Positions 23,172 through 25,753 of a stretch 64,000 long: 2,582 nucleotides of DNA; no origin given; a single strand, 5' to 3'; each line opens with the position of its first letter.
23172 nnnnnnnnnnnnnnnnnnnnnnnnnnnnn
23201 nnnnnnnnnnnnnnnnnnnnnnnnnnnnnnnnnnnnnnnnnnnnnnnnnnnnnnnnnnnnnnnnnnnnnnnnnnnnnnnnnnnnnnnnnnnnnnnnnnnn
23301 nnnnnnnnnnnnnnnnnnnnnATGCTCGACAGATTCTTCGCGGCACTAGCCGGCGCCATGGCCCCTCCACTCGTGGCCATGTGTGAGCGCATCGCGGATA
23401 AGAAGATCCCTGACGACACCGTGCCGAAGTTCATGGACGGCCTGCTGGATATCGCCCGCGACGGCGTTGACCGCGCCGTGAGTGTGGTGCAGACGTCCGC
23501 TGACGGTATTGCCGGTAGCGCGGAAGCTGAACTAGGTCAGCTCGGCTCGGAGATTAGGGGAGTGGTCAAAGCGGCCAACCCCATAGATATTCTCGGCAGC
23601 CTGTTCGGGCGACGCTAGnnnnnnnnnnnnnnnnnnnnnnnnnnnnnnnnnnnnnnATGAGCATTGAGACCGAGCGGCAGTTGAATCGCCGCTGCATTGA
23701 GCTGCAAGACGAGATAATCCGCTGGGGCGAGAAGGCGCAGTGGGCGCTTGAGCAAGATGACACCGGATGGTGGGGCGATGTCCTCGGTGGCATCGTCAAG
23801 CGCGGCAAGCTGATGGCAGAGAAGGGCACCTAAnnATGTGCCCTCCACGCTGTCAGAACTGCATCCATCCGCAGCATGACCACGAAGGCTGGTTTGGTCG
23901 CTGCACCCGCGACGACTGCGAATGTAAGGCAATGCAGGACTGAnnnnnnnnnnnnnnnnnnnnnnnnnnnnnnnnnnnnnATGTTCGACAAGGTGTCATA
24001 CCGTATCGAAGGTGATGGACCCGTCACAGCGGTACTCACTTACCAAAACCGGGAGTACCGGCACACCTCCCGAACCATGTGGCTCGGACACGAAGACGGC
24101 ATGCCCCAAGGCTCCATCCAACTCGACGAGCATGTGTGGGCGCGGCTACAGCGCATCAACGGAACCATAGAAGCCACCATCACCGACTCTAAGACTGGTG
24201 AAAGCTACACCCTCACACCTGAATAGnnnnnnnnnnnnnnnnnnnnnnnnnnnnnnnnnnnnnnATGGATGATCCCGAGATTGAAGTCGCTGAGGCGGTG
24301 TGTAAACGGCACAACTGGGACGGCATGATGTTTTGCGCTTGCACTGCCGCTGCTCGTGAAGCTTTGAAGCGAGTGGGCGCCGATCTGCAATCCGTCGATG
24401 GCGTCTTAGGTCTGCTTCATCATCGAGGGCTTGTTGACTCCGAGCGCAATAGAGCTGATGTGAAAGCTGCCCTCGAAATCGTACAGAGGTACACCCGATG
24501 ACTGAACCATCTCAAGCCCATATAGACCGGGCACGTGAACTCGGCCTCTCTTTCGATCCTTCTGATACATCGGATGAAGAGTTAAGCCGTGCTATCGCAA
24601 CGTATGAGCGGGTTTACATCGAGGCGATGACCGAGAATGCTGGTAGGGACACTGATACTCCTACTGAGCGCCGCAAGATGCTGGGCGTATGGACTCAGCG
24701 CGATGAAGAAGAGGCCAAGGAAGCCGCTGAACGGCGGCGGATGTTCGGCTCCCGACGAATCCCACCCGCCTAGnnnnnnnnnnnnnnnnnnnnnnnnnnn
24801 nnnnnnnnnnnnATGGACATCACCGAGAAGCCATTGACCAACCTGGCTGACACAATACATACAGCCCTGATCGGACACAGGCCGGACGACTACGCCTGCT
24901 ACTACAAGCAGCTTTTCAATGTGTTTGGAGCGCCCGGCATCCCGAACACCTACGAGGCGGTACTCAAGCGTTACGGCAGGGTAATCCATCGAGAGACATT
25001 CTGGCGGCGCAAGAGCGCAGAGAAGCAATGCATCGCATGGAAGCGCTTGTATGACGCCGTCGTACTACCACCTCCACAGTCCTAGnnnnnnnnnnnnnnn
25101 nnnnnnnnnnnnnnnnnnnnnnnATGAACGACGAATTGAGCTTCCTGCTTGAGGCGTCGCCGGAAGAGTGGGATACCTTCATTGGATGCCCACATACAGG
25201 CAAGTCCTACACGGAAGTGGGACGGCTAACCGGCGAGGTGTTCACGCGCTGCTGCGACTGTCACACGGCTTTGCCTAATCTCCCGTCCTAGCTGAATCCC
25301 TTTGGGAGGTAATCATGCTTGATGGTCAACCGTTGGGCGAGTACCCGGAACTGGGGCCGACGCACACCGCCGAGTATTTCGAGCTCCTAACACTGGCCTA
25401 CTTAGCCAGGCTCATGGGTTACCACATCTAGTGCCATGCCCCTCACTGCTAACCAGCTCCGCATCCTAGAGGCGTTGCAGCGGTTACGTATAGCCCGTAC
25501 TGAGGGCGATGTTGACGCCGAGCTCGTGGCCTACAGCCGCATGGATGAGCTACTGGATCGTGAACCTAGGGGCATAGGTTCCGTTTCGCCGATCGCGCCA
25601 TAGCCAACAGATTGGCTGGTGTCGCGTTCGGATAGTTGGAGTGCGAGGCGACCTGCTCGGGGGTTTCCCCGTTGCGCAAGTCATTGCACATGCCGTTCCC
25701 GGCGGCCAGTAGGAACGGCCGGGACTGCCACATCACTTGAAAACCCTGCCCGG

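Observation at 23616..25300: Array of repeat-delimited mini-genes (five junction repeats within 1.5 kb)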

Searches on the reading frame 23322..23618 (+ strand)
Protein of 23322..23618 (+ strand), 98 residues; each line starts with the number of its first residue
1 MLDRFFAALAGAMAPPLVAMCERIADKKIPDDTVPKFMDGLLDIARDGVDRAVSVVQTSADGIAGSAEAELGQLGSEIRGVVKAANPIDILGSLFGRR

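Call 28: search_protein_families(library=pfam, proteins=[window:23322-23618:+], max_evalue=0.1)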
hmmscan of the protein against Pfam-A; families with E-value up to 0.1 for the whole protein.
window:23322-23618:+ (98 aa): 0 families

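Call 29: search_protein_families(library=phrogs, proteins=[window:23322-23618:+], max_evalue=0.01)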
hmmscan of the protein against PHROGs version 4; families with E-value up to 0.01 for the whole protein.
window:23322-23618:+ (98 aa): 1 family
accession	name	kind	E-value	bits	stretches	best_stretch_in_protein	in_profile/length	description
phrog_30161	-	unknown function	2.8e-65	217.9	1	1-98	1-98/98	-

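Call 61: search_protein_families(library=padloc, proteins=[window:23322-23618:+], max_evalue=0.1)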
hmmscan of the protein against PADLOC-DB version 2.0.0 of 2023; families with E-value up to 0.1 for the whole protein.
window:23322-23618:+ (98 aa): 0 families

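Call 62: search_protein_families(library=ncbifam, proteins=[window:23322-23618:+], max_evalue=0.1)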
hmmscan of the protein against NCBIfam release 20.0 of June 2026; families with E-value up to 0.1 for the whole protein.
window:23322-23618:+ (98 aa): 2 families
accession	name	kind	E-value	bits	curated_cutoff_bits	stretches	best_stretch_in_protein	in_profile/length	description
NF053723.1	BCAL1086_gp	subfamily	0.029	14.9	50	1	35-85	50-102/121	BCAL1086 family glycoprotein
TIGR02610.1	PHA_gran_rgn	hypoth_equivalog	0.073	13.2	40.25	0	36-84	37-80/91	putative polyhydroxyalkanoic acid system protein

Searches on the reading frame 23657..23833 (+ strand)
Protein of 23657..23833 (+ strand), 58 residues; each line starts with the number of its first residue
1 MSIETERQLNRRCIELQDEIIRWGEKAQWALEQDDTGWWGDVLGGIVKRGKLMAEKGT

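Call 28: search_protein_families(library=pfam, proteins=[window:23657-23833:+], max_evalue=0.1)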
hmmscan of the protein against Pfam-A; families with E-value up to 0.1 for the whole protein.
window:23657-23833:+ (58 aa): 0 families

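Call 29: search_protein_families(library=phrogs, proteins=[window:23657-23833:+], max_evalue=0.01)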
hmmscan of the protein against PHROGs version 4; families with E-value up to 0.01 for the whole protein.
window:23657-23833:+ (58 aa): 1 family
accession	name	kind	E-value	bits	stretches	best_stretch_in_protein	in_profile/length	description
phrog_34558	-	unknown function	2.2e-44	150.2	1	1-58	1-58/58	-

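Call 61: search_protein_families(library=padloc, proteins=[window:23657-23833:+], max_evalue=0.1)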
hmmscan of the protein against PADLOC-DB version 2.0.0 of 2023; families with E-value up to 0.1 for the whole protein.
window:23657-23833:+ (58 aa): 0 families

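Call 62: search_protein_families(library=ncbifam, proteins=[window:23657-23833:+], max_evalue=0.1)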
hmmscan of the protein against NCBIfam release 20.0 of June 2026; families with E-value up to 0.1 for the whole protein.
window:23657-23833:+ (58 aa): 1 family
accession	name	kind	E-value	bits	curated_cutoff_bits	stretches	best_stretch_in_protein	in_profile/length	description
TIGR02977.1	phageshock_pspA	equivalog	0.056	13.1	242.95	1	5-34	53-82/219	phage shock protein PspA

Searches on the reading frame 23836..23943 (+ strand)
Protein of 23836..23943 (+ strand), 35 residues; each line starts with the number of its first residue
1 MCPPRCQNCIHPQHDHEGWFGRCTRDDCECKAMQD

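Call 28: search_protein_families(library=pfam, proteins=[window:23836-23943:+], max_evalue=0.1)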
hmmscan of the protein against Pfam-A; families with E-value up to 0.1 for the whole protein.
window:23836-23943:+ (35 aa): 0 families

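Call 29: search_protein_families(library=phrogs, proteins=[window:23836-23943:+], max_evalue=0.01)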
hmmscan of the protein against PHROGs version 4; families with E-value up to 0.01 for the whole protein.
window:23836-23943:+ (35 aa): 0 families

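Call 61: search_protein_families(library=padloc, proteins=[window:23836-23943:+], max_evalue=0.1)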
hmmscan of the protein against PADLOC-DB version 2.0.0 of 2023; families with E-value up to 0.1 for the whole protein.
window:23836-23943:+ (35 aa): 0 families

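Call 62: search_protein_families(library=ncbifam, proteins=[window:23836-23943:+], max_evalue=0.1)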
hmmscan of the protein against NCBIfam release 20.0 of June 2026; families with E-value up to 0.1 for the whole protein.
window:23836-23943:+ (35 aa): 0 families

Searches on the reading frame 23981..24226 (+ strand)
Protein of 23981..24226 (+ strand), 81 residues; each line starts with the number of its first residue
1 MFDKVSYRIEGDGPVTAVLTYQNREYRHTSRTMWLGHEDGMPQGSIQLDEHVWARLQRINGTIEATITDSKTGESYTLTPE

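Call 28: search_protein_families(library=pfam, proteins=[window:23981-24226:+], max_evalue=0.1)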
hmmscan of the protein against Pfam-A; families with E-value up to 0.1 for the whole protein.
window:23981-24226:+ (81 aa): 0 families

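Call 29: search_protein_families(library=phrogs, proteins=[window:23981-24226:+], max_evalue=0.01)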
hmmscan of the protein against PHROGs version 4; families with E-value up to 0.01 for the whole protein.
window:23981-24226:+ (81 aa): 1 family
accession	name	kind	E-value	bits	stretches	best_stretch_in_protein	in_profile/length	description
phrog_37605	-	unknown function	5.9e-58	193.9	1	1-81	1-81/81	-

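Call 61: search_protein_families(library=padloc, proteins=[window:23981-24226:+], max_evalue=0.1)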
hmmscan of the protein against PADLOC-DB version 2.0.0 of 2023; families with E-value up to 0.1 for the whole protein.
window:23981-24226:+ (81 aa): 0 families

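Call 62: search_protein_families(library=ncbifam, proteins=[window:23981-24226:+], max_evalue=0.1)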
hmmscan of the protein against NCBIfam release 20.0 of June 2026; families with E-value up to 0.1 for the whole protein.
window:23981-24226:+ (81 aa): 0 families

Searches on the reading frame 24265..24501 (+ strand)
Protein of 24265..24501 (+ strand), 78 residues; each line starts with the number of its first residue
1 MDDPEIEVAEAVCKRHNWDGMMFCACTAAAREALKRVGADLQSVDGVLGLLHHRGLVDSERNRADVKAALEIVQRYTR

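Call 28: search_protein_families(library=pfam, proteins=[window:24265-24501:+], max_evalue=0.1)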
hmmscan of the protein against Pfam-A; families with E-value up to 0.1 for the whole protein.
window:24265-24501:+ (78 aa): 0 families

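Call 29: search_protein_families(library=phrogs, proteins=[window:24265-24501:+], max_evalue=0.01)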
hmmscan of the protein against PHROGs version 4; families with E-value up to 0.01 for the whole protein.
window:24265-24501:+ (78 aa): 0 families

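Call 61: search_protein_families(library=padloc, proteins=[window:24265-24501:+], max_evalue=0.1)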
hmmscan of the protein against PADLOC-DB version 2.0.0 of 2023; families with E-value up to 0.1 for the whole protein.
window:24265-24501:+ (78 aa): 0 families

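Call 62: search_protein_families(library=ncbifam, proteins=[window:24265-24501:+], max_evalue=0.1)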
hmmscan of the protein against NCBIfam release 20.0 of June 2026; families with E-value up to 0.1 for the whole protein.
window:24265-24501:+ (78 aa): 0 families

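Call 77: find_homologous_proteins(query=window:24265-24501:+, max_evalue=0.001)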
Query window:24265-24501:+ (78 aa): 7 proteins with E <= 0.001 among 10 candidates.
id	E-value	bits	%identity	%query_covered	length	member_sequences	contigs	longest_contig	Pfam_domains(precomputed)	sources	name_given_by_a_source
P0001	3.0e-44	165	99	100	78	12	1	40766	-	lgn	-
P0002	9.1e-21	91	64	100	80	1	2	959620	-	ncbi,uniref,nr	ncbi:hypothetical protein [Mycobacteroides abscessus]|uniref:hypothetical protein n=1 Tax=Mycobacter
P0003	4.4e-20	89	89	58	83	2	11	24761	-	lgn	-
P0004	1.5e-18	84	60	100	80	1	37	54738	-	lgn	-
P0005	9.5e-15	72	80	65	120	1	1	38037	-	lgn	-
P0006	2.8e-7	48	66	49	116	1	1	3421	-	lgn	-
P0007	2.0e-5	42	68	47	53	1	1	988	-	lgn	-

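Call 92: predict_structure(alignment_id=A4)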
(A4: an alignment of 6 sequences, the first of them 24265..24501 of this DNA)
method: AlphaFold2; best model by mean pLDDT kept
length: 78 residues; sequences in the alignment: 6
mean_pLDDT: 80.0   pTM: 0.59
mean pLDDT of the five models: 80.0, 79.9, 78.7, 76.9, 71.1
residues with pLDDT >= 90: 12; 70-90: 50; 50-70: 15; < 50: 1
segments of 3 or more residues with pLDDT < 50: none
pLDDT, mean of each block of 10 residues (from residue 1): 64 69 74 86 91 87 88 82
secondary structure, 60 per line:
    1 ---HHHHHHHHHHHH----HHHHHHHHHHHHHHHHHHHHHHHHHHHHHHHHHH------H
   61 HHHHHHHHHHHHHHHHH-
elements in order: H4-15 H20-53 H60-77

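Call 94: fold_search(model_id=the predicted structure, library=pdb)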
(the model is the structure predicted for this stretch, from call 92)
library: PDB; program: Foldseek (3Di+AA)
matches with E <= 10: 102; with E <= 0.001: 0
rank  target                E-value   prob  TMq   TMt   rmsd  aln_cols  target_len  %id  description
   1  9dxd_A                1.9e+00  0.41  0.51  0.10  10.1        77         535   13  attLmm bound serine integrase and RDF complex in the pre-rotation state (released 2026-01-21)
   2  4biv_A                2.0e+00  0.69  0.66  0.21  12.5        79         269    9  Crystal structure of CpxAHDC (trigonal form) (released 2014-02-12)
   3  6dma_H                2.4e+00  0.20  0.33  0.39   5.1        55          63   16  DHD15_closed (released 2018-12-19)
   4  4tko                  2.4e+00  0.16  0.38  0.11  11.7        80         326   16  Structure of the periplasmic adaptor protein EmrA (released 2014-07-09)
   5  9dxf_A                2.6e+00  0.54  0.62  0.11   9.6        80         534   11  attLmm bound serine integrase and RDF complex in the post-rotation state (released 2026-01-21)
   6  1t5e_A                2.9e+00  0.66  0.56  0.21   1.8        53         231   21  The structure of MexA (released 2004-05-18)
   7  6iok_L                3.1e+00  0.63  0.55  0.14   1.8        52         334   19  Cryo-EM structure of multidrug efflux pump MexAB-OprM (0 degree state) (released 2019-04-03)
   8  2v4d_D                3.3e+00  0.60  0.56  0.21   1.8        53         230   21  Re-refinement of MexA adaptor protein (released 2009-04-14)
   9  1vf7_B                3.5e+00  0.60  0.57  0.21   1.7        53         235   21  Crystal structure of the membrane fusion protein, MexA of the multidrug transporter (released 2004-05-25)
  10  1vf7_G                3.5e+00  0.60  0.56  0.20   1.8        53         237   21  Crystal structure of the membrane fusion protein, MexA of the multidrug transporter (released 2004-05-25)
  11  8a7h_A                3.5e+00  0.13  0.38  0.12   8.0        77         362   14  Crystal structure of a chimeric LOV-Histidine kinase SB2F1-I66R mutant (light state; asymmetrical variant, trigonal fo (released 2024-01-10)
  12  6v1v_B                3.7e+00  0.60  0.50  0.06   2.8        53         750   21  VIP3B (VIP3B_2160) adapted for crystallization (released 2019-12-18)
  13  6ta5_E                3.7e+00  0.54  0.53  0.14   1.9        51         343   20  OprM-MexA complex from the MexAB-OprM Pseudomonas aeruginosa whole assembly reconstituted in nanodiscs (released 2020-09-16)
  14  1vf7_C                4.0e+00  0.57  0.57  0.20   1.7        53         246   21  Crystal structure of the membrane fusion protein, MexA of the multidrug transporter (released 2004-05-25)
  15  1vf7_H                4.0e+00  0.54  0.56  0.20   1.9        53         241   21  Crystal structure of the membrane fusion protein, MexA of the multidrug transporter (released 2004-05-25)
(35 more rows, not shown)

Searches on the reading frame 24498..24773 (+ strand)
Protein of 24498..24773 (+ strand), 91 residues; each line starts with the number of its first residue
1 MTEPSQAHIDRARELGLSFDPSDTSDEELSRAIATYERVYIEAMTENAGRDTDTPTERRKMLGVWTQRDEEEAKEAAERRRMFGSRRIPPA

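Call 28: search_protein_families(library=pfam, proteins=[window:24498-24773:+], max_evalue=0.1)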
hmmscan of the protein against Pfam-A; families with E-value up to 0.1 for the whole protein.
window:24498-24773:+ (91 aa): 0 families

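Call 29: search_protein_families(library=phrogs, proteins=[window:24498-24773:+], max_evalue=0.01)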
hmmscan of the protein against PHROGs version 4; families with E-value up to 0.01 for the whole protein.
window:24498-24773:+ (91 aa): 1 family
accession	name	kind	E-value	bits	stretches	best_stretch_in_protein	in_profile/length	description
phrog_28001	-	unknown function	2e-62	208.5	1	1-91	1-91/91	-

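Call 61: search_protein_families(library=padloc, proteins=[window:24498-24773:+], max_evalue=0.1)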
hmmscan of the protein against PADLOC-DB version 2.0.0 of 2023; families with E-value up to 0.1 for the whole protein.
window:24498-24773:+ (91 aa): 1 family
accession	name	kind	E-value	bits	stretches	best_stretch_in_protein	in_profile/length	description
PDLC03270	MTase_II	-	0.012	12.7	1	9-63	222-275/309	Type II methyltransferase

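Call 62: search_protein_families(library=ncbifam, proteins=[window:24498-24773:+], max_evalue=0.1)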
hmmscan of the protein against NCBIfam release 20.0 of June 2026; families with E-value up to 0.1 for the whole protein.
window:24498-24773:+ (91 aa): 0 families

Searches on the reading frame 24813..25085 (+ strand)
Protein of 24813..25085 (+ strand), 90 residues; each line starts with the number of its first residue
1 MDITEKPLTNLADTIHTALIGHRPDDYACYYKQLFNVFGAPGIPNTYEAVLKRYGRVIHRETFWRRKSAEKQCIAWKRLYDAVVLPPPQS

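Call 28: search_protein_families(library=pfam, proteins=[window:24813-25085:+], max_evalue=0.1)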
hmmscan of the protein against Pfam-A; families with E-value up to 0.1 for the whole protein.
window:24813-25085:+ (90 aa): 0 families

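Call 29: search_protein_families(library=phrogs, proteins=[window:24813-25085:+], max_evalue=0.01)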
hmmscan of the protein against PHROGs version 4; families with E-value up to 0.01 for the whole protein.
window:24813-25085:+ (90 aa): 1 family
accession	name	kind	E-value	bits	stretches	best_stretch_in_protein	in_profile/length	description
phrog_32706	-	unknown function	1.6e-65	218.5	1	1-90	1-90/90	-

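Call 61: search_protein_families(library=padloc, proteins=[window:24813-25085:+], max_evalue=0.1)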
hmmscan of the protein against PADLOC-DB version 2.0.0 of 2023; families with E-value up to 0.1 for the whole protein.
window:24813-25085:+ (90 aa): 0 families

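Call 62: search_protein_families(library=ncbifam, proteins=[window:24813-25085:+], max_evalue=0.1)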
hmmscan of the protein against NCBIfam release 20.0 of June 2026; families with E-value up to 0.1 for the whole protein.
window:24813-25085:+ (90 aa): 0 families

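Call 91: predict_structure(protein=window:24813-25085:+)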
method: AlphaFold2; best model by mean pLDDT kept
length: 90 residues; sequences in the alignment: 1
mean_pLDDT: 47.4   pTM: 0.29
mean pLDDT of the five models: 47.4, 47.2, 46.9, 44.7, 41.3
residues with pLDDT >= 90: 0; 70-90: 0; 50-70: 35; < 50: 55
segments of 3 or more residues with pLDDT < 50: 1-25, 35-41, 57-65, 84-90
pLDDT, mean of each block of 10 residues (from residue 1): 36 44 48 46 49 49 49 58 47
secondary structure, 60 per line:
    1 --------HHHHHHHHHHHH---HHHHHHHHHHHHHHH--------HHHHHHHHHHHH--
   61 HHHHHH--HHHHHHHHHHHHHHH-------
elements in order: H9-20 H24-38 H47-58 H61-66 H69-83

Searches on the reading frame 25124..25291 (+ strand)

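Call 28: search_protein_families(library=pfam, proteins=[window:25124-25291:+], max_evalue=0.1)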
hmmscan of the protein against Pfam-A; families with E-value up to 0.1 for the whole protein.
window:25124-25291:+ (55 aa): 0 families

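Call 29: search_protein_families(library=phrogs, proteins=[window:25124-25291:+], max_evalue=0.01)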
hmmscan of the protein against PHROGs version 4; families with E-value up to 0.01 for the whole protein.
window:25124-25291:+ (55 aa): 1 family
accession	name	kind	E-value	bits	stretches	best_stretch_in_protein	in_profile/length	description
phrog_31134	-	unknown function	4.9e-45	152.4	1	1-55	1-55/55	-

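Call 61: search_protein_families(library=padloc, proteins=[window:25124-25291:+], max_evalue=0.1)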
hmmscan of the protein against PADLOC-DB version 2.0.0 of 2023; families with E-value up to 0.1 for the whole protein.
window:25124-25291:+ (55 aa): 0 families

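Call 62: search_protein_families(library=ncbifam, proteins=[window:25124-25291:+], max_evalue=0.1)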
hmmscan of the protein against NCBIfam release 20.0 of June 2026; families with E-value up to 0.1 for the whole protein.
window:25124-25291:+ (55 aa): 0 families

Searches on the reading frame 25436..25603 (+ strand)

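Call 28: search_protein_families(library=pfam, proteins=[window:25436-25603:+], max_evalue=0.1)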
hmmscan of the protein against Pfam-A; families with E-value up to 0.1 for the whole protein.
window:25436-25603:+ (55 aa): 0 families

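Call 29: search_protein_families(library=phrogs, proteins=[window:25436-25603:+], max_evalue=0.01)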
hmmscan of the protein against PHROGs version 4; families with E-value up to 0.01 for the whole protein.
window:25436-25603:+ (55 aa): 1 family
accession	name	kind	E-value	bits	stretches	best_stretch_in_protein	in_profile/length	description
phrog_1869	-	unknown function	1.8e-18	67.3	1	1-49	5-53/55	-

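Call 61: search_protein_families(library=padloc, proteins=[window:25436-25603:+], max_evalue=0.1)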
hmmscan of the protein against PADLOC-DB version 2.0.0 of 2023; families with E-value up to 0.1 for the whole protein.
window:25436-25603:+ (55 aa): 0 families

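Call 62: search_protein_families(library=ncbifam, proteins=[window:25436-25603:+], max_evalue=0.1)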
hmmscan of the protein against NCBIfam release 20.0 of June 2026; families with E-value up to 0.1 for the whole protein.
window:25436-25603:+ (55 aa): 0 families
